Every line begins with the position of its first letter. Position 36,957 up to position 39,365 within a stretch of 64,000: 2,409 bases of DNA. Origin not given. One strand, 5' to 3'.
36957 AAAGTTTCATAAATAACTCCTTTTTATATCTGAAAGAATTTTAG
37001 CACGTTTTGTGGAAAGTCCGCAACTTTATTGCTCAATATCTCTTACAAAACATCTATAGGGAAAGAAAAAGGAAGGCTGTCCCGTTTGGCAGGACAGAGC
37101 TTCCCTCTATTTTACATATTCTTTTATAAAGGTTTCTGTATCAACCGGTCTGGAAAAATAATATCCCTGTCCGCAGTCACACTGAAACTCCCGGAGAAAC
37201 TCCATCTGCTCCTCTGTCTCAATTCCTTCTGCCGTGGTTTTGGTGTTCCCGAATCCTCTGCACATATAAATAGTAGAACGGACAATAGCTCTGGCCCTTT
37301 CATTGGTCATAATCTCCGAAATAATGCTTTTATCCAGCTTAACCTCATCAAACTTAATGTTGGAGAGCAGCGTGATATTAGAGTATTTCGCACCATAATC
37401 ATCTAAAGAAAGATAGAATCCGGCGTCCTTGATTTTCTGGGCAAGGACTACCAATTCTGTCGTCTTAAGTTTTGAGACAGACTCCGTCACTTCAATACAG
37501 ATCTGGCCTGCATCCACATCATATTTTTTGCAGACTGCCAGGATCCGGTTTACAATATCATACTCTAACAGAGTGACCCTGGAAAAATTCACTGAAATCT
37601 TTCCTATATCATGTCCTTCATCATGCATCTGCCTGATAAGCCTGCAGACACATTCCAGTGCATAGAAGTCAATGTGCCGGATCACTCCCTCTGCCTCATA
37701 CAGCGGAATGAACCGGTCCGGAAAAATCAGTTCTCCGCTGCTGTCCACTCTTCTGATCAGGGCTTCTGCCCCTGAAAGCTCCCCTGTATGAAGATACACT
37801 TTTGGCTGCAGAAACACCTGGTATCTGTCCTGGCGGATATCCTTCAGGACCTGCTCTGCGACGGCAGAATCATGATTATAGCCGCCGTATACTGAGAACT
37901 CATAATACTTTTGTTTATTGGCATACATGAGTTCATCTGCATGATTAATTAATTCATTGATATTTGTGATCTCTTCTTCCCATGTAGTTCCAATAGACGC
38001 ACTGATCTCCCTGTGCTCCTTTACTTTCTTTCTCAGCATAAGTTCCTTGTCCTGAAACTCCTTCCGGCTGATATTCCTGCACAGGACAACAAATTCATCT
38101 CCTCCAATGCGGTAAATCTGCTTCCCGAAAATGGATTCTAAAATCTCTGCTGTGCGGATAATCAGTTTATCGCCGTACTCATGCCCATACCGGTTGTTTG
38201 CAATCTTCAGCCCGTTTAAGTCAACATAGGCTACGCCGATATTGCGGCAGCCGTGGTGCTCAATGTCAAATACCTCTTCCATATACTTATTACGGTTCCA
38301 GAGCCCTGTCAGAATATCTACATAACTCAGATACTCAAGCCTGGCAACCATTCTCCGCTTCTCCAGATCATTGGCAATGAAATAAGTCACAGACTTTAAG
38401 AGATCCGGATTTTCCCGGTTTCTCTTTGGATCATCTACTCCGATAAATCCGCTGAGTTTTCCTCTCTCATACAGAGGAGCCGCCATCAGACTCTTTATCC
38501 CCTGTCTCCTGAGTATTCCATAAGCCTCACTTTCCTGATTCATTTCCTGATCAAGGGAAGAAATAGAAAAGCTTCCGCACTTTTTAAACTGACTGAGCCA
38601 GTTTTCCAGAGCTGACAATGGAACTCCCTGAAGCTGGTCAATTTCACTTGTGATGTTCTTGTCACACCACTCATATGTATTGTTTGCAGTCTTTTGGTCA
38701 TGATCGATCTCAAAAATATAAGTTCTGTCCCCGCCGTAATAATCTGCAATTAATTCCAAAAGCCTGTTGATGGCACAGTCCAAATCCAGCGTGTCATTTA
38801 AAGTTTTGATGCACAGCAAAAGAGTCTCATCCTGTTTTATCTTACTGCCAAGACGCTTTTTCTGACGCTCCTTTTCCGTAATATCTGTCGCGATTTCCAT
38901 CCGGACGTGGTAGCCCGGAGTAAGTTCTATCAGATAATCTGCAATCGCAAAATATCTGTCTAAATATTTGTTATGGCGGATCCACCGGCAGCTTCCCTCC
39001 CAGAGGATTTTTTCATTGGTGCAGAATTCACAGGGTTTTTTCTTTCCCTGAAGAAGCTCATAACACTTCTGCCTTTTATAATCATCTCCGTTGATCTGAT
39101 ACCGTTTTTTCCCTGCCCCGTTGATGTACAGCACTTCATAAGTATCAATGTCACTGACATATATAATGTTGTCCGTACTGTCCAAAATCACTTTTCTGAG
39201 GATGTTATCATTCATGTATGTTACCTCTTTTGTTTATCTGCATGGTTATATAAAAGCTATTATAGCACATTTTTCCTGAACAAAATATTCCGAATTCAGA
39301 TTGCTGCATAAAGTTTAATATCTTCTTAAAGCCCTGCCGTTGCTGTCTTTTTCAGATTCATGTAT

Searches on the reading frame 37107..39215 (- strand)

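Call 85: search_protein_families(library=pfam, proteins=[window:37107-39215:-], max_evalue=1e-8)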
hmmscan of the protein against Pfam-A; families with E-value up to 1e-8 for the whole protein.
window:37107-39215:- (702 aa): 2 families
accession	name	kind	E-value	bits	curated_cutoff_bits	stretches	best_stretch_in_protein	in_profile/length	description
PF00563.25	EAL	-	1.6e-55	188.5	31.3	1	454-690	2-236/236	EAL domain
PF00990.26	GGDEF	-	2e-21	76.9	23.8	1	298-436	2-157/161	Diguanylate cyclase, GGDEF domain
